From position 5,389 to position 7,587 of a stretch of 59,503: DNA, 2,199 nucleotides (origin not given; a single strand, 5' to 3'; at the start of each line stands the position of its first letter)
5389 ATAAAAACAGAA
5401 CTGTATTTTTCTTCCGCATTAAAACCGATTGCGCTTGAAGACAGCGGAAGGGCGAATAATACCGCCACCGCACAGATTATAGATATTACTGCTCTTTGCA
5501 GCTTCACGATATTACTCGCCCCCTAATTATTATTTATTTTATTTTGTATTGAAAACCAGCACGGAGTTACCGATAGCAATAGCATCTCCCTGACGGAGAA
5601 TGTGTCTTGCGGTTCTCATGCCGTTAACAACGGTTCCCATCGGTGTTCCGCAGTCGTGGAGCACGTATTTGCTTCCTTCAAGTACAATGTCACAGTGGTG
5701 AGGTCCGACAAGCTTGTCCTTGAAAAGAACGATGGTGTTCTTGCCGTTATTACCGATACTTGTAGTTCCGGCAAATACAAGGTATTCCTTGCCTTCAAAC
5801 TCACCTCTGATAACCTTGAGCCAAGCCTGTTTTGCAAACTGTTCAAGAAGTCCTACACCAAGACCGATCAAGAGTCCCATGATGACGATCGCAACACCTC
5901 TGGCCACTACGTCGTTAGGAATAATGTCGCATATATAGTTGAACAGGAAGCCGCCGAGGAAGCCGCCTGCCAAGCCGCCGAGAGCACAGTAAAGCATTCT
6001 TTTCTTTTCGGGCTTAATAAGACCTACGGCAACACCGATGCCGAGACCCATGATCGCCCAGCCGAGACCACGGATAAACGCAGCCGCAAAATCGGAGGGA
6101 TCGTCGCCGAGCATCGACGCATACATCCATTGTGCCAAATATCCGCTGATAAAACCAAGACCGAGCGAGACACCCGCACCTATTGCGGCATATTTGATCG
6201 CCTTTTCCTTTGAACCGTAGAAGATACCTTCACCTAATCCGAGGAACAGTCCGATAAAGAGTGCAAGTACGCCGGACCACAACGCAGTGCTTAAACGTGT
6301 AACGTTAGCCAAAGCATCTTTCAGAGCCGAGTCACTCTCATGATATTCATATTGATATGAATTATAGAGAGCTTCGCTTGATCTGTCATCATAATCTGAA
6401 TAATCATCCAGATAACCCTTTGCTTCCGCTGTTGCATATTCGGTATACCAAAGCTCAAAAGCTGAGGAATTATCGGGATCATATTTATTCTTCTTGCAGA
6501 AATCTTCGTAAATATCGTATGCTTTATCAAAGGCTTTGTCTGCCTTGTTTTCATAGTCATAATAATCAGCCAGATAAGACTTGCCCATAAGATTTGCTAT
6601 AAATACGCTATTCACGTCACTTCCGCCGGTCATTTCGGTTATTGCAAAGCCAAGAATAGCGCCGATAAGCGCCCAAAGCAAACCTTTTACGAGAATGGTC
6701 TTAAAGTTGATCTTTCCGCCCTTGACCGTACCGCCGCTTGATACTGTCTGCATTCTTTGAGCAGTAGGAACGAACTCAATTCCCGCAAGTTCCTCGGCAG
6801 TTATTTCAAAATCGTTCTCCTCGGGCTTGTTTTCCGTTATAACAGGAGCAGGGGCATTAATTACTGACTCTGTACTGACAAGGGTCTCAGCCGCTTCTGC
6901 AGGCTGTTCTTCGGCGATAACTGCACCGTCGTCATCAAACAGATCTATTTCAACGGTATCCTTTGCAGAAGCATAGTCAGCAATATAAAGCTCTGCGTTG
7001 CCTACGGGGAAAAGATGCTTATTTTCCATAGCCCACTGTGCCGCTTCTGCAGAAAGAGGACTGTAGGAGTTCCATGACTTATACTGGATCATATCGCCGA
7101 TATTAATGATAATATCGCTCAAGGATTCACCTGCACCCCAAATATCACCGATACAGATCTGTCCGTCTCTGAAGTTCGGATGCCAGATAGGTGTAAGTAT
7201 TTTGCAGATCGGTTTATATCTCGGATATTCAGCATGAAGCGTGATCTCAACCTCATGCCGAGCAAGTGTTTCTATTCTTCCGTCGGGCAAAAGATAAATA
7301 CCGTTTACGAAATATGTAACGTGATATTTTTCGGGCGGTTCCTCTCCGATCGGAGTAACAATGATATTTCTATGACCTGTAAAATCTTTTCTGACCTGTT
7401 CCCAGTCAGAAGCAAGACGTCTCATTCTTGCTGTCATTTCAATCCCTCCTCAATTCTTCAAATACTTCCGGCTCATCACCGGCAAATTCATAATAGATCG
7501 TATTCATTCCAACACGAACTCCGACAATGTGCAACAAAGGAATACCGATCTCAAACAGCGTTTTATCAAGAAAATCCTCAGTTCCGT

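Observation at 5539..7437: E2 (UBC-like, HPN...Cys95) fused to a six-helix glycine-rich membrane domain and a C-terminal FHA domain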

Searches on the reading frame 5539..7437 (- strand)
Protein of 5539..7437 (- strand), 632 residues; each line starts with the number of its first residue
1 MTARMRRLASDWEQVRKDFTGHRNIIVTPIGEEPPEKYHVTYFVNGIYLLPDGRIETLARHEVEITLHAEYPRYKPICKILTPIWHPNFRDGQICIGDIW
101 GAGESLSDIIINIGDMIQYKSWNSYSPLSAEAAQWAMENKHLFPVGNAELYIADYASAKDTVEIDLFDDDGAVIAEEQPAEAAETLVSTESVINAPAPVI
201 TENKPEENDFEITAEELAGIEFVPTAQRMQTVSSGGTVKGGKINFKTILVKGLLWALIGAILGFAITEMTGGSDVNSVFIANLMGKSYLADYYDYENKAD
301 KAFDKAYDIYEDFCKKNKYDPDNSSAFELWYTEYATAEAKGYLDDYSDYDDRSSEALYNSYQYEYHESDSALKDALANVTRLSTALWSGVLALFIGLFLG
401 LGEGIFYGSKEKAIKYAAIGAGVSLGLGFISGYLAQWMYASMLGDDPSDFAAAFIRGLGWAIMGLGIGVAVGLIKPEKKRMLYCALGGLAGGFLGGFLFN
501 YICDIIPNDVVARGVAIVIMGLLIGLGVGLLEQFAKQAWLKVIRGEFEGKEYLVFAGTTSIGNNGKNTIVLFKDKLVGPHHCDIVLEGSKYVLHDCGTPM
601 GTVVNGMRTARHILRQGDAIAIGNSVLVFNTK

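Call 3: search_protein_families(library=pfam, proteins=[window:5539-7437:-], max_evalue=0.01)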
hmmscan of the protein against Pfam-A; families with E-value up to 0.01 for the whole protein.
window:5539-7437:- (632 aa): 3 families
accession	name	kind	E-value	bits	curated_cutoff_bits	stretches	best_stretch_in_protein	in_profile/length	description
PF16697.10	Yop-YscD_cpl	-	2.4e-11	44.2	33.2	1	541-630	1-91/94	Inner membrane component of T3SS, cytoplasmic domain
PF00498.31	FHA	-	8.2e-11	42.6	20.7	1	559-623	1-67/67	FHA domain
PF00179.31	UQ_con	-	2.4e-08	34.1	27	1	61-143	47-132/140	Ubiquitin-conjugating enzyme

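Call 4: search_protein_families(library=padloc, proteins=[window:5539-7437:-], max_evalue=0.01)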
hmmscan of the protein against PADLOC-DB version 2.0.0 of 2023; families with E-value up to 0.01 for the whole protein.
window:5539-7437:- (632 aa): 0 families

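Call 6: find_homologous_proteins(query=window:5539-7437:-, max_evalue=0.001)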
Query window:5539-7437:- (632 aa): 805 proteins with E <= 0.001 among 8000 candidates; the best 120 are listed.
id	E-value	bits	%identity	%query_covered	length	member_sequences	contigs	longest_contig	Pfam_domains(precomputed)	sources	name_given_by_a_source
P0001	0.0e+0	1451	100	100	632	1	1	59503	PF00498.32,PF16697.11,PF00179.32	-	-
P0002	0.0e+0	1249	84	100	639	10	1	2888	PF00498.32,PF16697.11,PF00179.32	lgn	-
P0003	0.0e+0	1238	83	100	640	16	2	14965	PF00498.32,PF16697.11,PF00179.32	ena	-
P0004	0.0e+0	1175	80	100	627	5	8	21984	PF00498.32,PF16697.11,PF00179.32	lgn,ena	-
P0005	0.0e+0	1154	78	100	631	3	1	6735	PF00498.32,PF16697.11,PF00179.32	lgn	-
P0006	0.0e+0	1152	78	100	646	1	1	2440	PF00498.32,PF16697.11,PF00179.32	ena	-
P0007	0.0e+0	1145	82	100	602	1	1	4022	PF00498.32,PF16697.11,PF00179.32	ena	-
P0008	0.0e+0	1143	82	100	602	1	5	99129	PF00498.32,PF16697.11,PF00179.32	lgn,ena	-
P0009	0.0e+0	1142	82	100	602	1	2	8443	PF00498.32,PF16697.11,PF00179.32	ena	-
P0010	0.0e+0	1142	78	100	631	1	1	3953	PF00498.32,PF16697.11,PF00179.32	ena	-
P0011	0.0e+0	1141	82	100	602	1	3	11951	PF00498.32,PF16697.11,PF00179.32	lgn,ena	-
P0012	0.0e+0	1141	77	100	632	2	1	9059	PF00498.32,PF16697.11,PF00179.32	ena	-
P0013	0.0e+0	1141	82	100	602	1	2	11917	PF00498.32,PF16697.11,PF00179.32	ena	-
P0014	0.0e+0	1141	78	100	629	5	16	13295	PF00498.32,PF16697.11,PF00179.32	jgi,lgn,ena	-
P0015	0.0e+0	1140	77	100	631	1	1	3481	PF00498.32,PF16697.11,PF00179.32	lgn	-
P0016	0.0e+0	1137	78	100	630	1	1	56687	PF00498.32,PF16697.11,PF00179.32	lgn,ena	-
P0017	0.0e+0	1136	77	100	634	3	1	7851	PF00498.32,PF16697.11,PF00179.32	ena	-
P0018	0.0e+0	1136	78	100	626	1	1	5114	PF00498.32,PF16697.11,PF00179.32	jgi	jgi:ubiquitin-protein ligase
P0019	0.0e+0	1133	76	100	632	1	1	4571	PF00498.32,PF16697.11,PF00179.32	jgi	jgi:ubiquitin-protein ligase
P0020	0.0e+0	1130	76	100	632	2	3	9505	PF00498.32,PF16697.11,PF00179.32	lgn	-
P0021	0.0e+0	1130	76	100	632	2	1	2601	PF00498.32,PF16697.11,PF00179.32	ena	-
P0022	0.0e+0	1129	80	100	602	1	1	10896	PF00498.32,PF16697.11,PF00179.32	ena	-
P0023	0.0e+0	1128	81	100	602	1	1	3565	PF00498.32,PF16697.11,PF00179.32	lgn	-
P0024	0.0e+0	1128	80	100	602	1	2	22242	PF00498.32,PF16697.11,PF00179.32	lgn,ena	-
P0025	0.0e+0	1127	76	100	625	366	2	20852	PF00498.32,PF16697.11,PF00179.32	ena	-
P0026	0.0e+0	1127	76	100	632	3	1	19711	PF00498.32,PF16697.11,PF00179.32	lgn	-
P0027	0.0e+0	1126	77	100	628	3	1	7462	PF00498.32,PF16697.11,PF00179.32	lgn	-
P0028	0.0e+0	1126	77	100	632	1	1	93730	PF00498.32,PF16697.11,PF00179.32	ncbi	-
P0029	0.0e+0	1124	76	100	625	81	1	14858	PF00498.32,PF16697.11,PF00179.32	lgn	-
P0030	0.0e+0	1124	78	100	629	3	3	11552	PF00498.32,PF16697.11,PF00179.32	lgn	-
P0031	0.0e+0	1123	77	100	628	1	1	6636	PF00498.32,PF16697.11,PF00179.32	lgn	-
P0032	0.0e+0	1123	77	100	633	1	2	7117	PF00498.32,PF16697.11,PF00179.32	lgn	-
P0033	0.0e+0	1123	80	100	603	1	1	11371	PF00498.32,PF16697.11,PF00179.32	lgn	-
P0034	0.0e+0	1122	75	100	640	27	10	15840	PF00498.32,PF16697.11,PF00179.32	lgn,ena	-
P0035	0.0e+0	1121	76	100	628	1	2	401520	PF00498.32,PF16697.11,PF00179.32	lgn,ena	-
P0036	0.0e+0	1121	79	100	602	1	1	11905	PF00498.32,PF16697.11,PF00179.32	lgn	-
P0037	0.0e+0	1120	75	100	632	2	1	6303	PF00498.32,PF16697.11,PF00179.32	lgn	-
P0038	0.0e+0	1119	75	100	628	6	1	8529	PF00498.32,PF16697.11,PF00179.32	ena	-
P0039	0.0e+0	1118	80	100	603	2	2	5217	PF00498.32,PF16697.11,PF00179.32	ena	-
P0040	0.0e+0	1117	79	100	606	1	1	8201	PF00498.32,PF16697.11,PF00179.32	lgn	-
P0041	0.0e+0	1117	79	100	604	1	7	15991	PF00498.32,PF16697.11,PF00179.32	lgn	-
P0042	0.0e+0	1116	75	100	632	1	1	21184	PF00498.32,PF16697.11,PF00179.32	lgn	-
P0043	0.0e+0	1116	79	100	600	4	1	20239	PF00498.32,PF16697.11,PF00179.32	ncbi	-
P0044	0.0e+0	1116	75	100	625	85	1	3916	PF00498.32,PF16697.11,PF00179.32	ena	-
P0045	0.0e+0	1115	76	100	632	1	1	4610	PF00498.32,PF16697.11,PF00179.32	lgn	-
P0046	0.0e+0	1115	76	100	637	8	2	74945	PF00498.32,PF16697.11,PF00179.32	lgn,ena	-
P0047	0.0e+0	1115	75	100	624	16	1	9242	PF00498.32,PF16697.11,PF00179.32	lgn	-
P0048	0.0e+0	1114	76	100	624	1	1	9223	PF00498.32,PF16697.11,PF00179.32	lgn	-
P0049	0.0e+0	1114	75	100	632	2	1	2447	PF00498.32,PF16697.11,PF00179.32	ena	-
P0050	0.0e+0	1113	76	100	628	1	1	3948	PF00498.32,PF16697.11,PF00179.32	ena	-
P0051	0.0e+0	1113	76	100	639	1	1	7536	PF00498.32,PF16697.11,PF00179.32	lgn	-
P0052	0.0e+0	1113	75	100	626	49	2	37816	PF00498.32,PF16697.11,PF00179.32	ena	-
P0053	0.0e+0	1112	74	100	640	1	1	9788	PF00498.32,PF16697.11,PF00179.32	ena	-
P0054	0.0e+0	1112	75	100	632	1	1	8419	PF00498.32,PF16697.11,PF00179.32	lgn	-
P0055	0.0e+0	1111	76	100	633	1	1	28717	PF00498.32,PF16697.11,PF00179.32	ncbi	-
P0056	0.0e+0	1110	75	100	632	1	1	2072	PF00498.32,PF16697.11,PF00179.32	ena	-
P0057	0.0e+0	1110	75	100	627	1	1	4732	PF00498.32,PF16697.11,PF00179.32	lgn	-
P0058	0.0e+0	1110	75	100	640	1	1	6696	PF00498.32,PF16697.11,PF00179.32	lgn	-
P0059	0.0e+0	1109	79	100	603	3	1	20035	PF00498.32,PF16697.11,PF00179.32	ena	-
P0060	0.0e+0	1108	75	100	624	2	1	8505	PF00498.32,PF16697.11,PF00179.32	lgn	-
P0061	0.0e+0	1108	74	100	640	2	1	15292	PF00498.32,PF16697.11,PF00179.32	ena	-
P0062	0.0e+0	1108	75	100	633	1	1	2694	PF00498.32,PF16697.11,PF00179.32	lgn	-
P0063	0.0e+0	1107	76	100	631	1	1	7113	PF00498.32,PF16697.11,PF00179.32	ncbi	-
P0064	0.0e+0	1107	74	100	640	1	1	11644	PF00498.32,PF16697.11,PF00179.32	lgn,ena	-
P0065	0.0e+0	1107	75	100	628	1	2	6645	PF00498.32,PF16697.11,PF00179.32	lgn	-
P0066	0.0e+0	1106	74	100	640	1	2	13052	PF00498.32,PF16697.11,PF00179.32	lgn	-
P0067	0.0e+0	1105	74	100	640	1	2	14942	PF00498.32,PF16697.11,PF00179.32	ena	-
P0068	0.0e+0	1104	76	100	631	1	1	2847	PF00498.32,PF16697.11,PF00179.32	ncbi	-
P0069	0.0e+0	1104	78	100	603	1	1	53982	PF00498.32,PF16697.11,PF00179.32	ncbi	-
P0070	0.0e+0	1104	75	100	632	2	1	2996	PF00498.32,PF16697.11,PF00179.32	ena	-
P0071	0.0e+0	1104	75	100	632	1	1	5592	PF00498.32,PF16697.11,PF00179.32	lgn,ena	-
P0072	0.0e+0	1104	74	100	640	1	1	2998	PF00498.32,PF16697.11,PF00179.32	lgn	-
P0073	0.0e+0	1102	73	100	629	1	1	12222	PF00498.32,PF16697.11,PF00179.32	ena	-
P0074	0.0e+0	1102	75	100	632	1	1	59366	PF00498.32,PF16697.11,PF00179.32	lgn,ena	-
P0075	0.0e+0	1101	76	100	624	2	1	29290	PF00498.32,PF16697.11,PF00179.32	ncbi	-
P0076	0.0e+0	1101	75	100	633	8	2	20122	PF00498.32,PF16697.11,PF00179.32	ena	-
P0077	0.0e+0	1100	75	100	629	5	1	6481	PF00498.32,PF16697.11,PF00179.32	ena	-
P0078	0.0e+0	1100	75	100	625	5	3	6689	PF00498.32,PF16697.11,PF00179.32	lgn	-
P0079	0.0e+0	1099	74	100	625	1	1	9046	PF00498.32,PF16697.11,PF00179.32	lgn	-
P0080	0.0e+0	1099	75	100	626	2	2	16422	PF00498.32,PF16697.11,PF00179.32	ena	-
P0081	0.0e+0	1097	75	100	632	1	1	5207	PF00498.32,PF16697.11,PF00179.32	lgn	-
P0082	0.0e+0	1097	75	100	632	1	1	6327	PF00498.32,PF16697.11,PF00179.32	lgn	-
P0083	0.0e+0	1096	75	100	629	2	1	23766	PF00498.32,PF16697.11,PF00179.32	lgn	-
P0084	0.0e+0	1096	74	100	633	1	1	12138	PF00498.32,PF16697.11,PF00179.32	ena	-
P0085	0.0e+0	1096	74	100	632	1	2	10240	PF00498.32,PF16697.11,PF00179.32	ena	-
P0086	0.0e+0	1096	73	100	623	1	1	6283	PF00498.32,PF16697.11,PF00179.32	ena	-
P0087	0.0e+0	1095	73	100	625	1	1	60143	PF00498.32,PF16697.11,PF00179.32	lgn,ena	-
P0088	0.0e+0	1095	75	100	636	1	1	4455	PF00498.32,PF16697.11,PF00179.32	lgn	-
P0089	0.0e+0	1094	74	100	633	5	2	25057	PF00498.32,PF16697.11,PF00179.32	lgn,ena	-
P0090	0.0e+0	1094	74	100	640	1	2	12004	PF00498.32,PF16697.11,PF00179.32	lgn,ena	-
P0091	0.0e+0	1093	75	100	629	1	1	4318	PF00498.32,PF16697.11,PF00179.32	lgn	-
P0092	0.0e+0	1093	73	100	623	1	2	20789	PF00498.32,PF16697.11,PF00179.32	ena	-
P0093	0.0e+0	1093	74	100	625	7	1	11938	PF00498.32,PF16697.11,PF00179.32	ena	-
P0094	0.0e+0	1093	75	100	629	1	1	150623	PF00498.32,PF16697.11,PF00179.32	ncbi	-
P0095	0.0e+0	1091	74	100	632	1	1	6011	PF00498.32,PF16697.11,PF00179.32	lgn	-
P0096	0.0e+0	1090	72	100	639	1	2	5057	PF00498.32,PF16697.11,PF00179.32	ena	-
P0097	0.0e+0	1090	74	100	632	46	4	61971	PF00498.32,PF16697.11,PF00179.32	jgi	-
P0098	0.0e+0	1088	77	100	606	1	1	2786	PF00498.32,PF16697.11,PF00179.32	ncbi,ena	-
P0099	0.0e+0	1088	74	100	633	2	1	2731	PF00498.32,PF16697.11,PF00179.32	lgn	-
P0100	0.0e+0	1086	73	99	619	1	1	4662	PF00498.32,PF16697.11,PF00179.32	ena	-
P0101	0.0e+0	1086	74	100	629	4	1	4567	PF00498.32,PF16697.11,PF00179.32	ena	-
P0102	0.0e+0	1085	75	100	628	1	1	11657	PF00498.32,PF16697.11,PF00179.32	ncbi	-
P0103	0.0e+0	1085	74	100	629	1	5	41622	PF00498.32,PF16697.11,PF00179.32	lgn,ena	-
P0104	0.0e+0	1085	74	100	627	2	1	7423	PF00498.32,PF16697.11,PF00179.32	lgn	-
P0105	0.0e+0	1084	75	100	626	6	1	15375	PF00498.32,PF16697.11,PF00179.32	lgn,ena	-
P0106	0.0e+0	1084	74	100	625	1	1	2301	PF00498.32,PF16697.11,PF00179.32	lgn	-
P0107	0.0e+0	1084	74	100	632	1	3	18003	PF00498.32,PF16697.11,PF00179.32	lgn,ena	-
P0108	0.0e+0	1084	74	100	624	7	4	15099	PF00498.32,PF16697.11,PF00179.32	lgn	-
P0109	0.0e+0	1083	74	100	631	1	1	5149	PF00498.32,PF16697.11,PF00179.32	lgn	-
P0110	0.0e+0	1083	73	100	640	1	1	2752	PF00498.32,PF16697.11,PF00179.32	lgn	-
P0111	0.0e+0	1083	73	100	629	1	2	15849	PF00498.32,PF16697.11,PF00179.32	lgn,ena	-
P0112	0.0e+0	1082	74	100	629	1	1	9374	PF00498.32,PF16697.11,PF00179.32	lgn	-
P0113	0.0e+0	1082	74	100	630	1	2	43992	PF00498.32,PF16697.11,PF00179.32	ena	-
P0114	0.0e+0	1082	74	100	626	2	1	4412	PF00498.32,PF16697.11,PF00179.32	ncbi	-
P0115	0.0e+0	1082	74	100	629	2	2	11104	PF00498.32,PF16697.11,PF00179.32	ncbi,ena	-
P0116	0.0e+0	1082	74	100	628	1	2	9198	PF00498.32,PF16697.11,PF00179.32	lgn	-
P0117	0.0e+0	1082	74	100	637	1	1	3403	PF00498.32,PF16697.11,PF00179.32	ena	-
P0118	0.0e+0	1082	74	100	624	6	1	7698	PF00498.32,PF16697.11,PF00179.32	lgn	-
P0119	0.0e+0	1082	74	100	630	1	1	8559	PF00498.32,PF16697.11,PF00179.32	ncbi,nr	ncbi:MAG: FHA domain-containing protein [Acutalibacteraceae bacterium]|nr:FHA domain-containing prot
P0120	0.0e+0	1081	76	100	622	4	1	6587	PF00498.32,PF16697.11,PF00179.32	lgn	-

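Call 21: search_solved_structures(query=window:5539-7437:-, max_evalue=1, show_alignments=4)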
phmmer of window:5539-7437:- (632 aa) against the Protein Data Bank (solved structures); distinct sequences matched with E-value up to 1: 176 (the best 60 are shown).
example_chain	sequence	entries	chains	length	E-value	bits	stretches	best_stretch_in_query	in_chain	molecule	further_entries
6i2q_B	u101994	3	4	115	7.2e-07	31.4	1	537-631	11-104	Glycogen accumulation regulator GarA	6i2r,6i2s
2e2c_A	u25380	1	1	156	1.1e-06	30.9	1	59-139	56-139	UBIQUITIN CONJUGATING ENZYME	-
8p5r_G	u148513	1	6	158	1.7e-06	30.2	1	537-631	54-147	Glycogen accumulation regulator GarA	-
1jas_A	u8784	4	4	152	5.2e-06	28.6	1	44-143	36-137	UBIQUITIN-CONJUGATING ENZYME E2-17 KDA | UBIQUITIN-CONJUGATING ENZYME E2 B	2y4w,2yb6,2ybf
8iej_R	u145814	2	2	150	1.4e-05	27.2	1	44-143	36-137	Ubiquitin-conjugating enzyme E2 A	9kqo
6cyo_A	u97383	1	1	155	1.5e-05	27.1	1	44-143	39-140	Ubiquitin-conjugating enzyme E2 A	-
6cyr_A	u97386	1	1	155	1.5e-05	27.1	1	44-143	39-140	Ubiquitin-conjugating enzyme E2 A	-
2kkl_A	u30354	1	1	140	5.1e-05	25.3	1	538-631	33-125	Uncharacterized protein Mb1858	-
2kfu_A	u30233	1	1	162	5.8e-05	25.1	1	538-631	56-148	Rv1827 pThr 22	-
6i2p_D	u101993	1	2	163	5.9e-05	25.1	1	538-631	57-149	Glycogen accumulation regulator GarA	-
7rj3_A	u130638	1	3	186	8.2e-05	24.6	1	538-631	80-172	Glycogen accumulation regulator GarA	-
6cah_A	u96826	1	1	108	0.00024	23.1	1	556-629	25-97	ABC transporter ATP-binding/permease protein Rv1747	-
2bep_A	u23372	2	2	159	0.00027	23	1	59-152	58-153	UBIQUITIN-CONJUGATING ENZYME E2-25 KDA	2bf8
2kb3_A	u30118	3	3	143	0.00027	22.9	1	535-629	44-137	Oxoglutarate dehydrogenase inhibitor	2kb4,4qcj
8p5x_G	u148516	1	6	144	0.00028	22.9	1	535-629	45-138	Oxoglutarate dehydrogenase inhibitor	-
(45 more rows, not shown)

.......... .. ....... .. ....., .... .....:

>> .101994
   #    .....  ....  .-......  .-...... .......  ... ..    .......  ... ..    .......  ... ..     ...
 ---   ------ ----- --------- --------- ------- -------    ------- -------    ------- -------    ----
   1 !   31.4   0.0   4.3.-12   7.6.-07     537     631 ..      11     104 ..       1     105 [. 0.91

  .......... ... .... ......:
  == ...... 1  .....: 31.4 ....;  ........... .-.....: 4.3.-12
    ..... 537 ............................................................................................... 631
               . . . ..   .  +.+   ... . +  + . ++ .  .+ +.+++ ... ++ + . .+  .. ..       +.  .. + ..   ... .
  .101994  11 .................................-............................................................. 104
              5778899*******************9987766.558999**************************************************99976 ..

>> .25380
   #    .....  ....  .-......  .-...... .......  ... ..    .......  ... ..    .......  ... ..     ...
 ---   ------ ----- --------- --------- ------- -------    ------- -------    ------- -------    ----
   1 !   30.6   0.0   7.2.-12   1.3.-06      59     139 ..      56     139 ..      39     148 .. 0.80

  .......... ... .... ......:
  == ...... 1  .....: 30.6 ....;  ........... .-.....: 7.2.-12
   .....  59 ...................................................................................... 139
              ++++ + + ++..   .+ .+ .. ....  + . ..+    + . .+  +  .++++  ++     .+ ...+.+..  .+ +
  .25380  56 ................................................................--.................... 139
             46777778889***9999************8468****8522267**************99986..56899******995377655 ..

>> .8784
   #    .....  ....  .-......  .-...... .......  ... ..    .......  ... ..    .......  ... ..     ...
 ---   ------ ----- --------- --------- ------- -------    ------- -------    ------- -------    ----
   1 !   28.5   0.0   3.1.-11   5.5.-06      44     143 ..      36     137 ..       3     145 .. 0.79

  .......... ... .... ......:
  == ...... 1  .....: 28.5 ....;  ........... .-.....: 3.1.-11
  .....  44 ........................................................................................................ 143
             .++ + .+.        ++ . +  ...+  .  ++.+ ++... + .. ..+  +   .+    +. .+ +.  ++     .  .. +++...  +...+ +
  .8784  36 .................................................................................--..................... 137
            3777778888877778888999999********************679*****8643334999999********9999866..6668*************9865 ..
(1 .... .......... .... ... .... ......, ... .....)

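Call 28: find_encoding_contigs(protein=P0035, flank=10000, max_places=2)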
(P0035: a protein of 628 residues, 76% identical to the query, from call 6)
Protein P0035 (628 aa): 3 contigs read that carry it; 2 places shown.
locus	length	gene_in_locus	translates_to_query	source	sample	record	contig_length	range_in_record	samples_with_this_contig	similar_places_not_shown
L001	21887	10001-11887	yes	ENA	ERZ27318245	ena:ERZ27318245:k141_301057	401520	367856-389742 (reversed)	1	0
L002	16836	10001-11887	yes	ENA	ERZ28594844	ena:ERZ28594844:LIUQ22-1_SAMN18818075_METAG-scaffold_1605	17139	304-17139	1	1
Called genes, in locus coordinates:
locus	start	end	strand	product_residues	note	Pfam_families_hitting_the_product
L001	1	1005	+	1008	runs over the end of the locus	PF05183:RdRP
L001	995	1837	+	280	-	-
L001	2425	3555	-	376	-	PF14659:Phage_int_SAM_3, PF00589:Phage_integrase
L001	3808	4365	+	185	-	PF01381:HTH_3 (weak)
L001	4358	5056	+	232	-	PF06114:Peptidase_M78 (weak)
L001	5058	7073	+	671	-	PF14446:Prok-RING_1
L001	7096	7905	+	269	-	PF13248:Zn_ribbon_3 (faint), PF14446:Prok-RING_1, PF17032:Zn_ribbon_15 (faint), PF12773:DZR, PF13240:Zn_Ribbon_1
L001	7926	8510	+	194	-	PF18736:pEK499_p136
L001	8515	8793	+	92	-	PF08817:YukD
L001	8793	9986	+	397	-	PF00899:ThiF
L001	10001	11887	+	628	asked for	PF00179:UQ_con, PF16697:Yop-YscD_cpl, PF00498:FHA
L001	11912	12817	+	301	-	PF00089:Trypsin, PF13365:Trypsin_2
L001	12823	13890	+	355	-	PF01398:JAB, PF14464:Prok-JAB (faint)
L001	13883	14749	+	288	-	PF14446:Prok-RING_1, PF24463:DUF7577 (weak), PF13240:Zn_Ribbon_1, PF10947:DUF2628 (weak)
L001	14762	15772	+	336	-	PF01398:JAB (weak), PF01476:LysM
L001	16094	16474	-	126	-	PF14198:TnpV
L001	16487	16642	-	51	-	-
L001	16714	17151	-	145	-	PF12844:HTH_19 (weak), PF13560:HTH_31 (weak), PF01381:HTH_3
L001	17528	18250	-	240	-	PF02811:PHP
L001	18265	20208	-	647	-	PF07940:Hepar_II_III_C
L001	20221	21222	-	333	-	PF02826:2-Hacid_dh_C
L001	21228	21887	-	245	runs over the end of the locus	PF01261:AP_endonuc_2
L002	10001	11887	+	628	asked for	PF00179:UQ_con, PF16697:Yop-YscD_cpl, PF00498:FHA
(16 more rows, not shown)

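Call 33: search_protein_families(library=ncbifam, proteins=[window:5539-7437:-], max_evalue=0.001)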
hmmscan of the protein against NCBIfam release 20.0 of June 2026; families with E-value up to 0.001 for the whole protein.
window:5539-7437:- (632 aa): 3 families
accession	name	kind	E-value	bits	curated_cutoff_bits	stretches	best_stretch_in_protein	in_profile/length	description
NF041660.2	oxygluDhInhib_OdhI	equivalog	7.7e-07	29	200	1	536-630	35-128/130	oxoglutarate dehydrogenase inhibitor Odhl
NF049868.1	FhaB_Rv0019c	equivalog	1.1e-06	28.8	125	1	537-627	66-156/158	FHA domain-containing protein FhaB/FipA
TIGR03354.1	VI_FHA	hypoth_equivalog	4.6e-05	23.4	120.25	1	555-626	22-98/420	type VI secretion system-associated FHA domain protein TagH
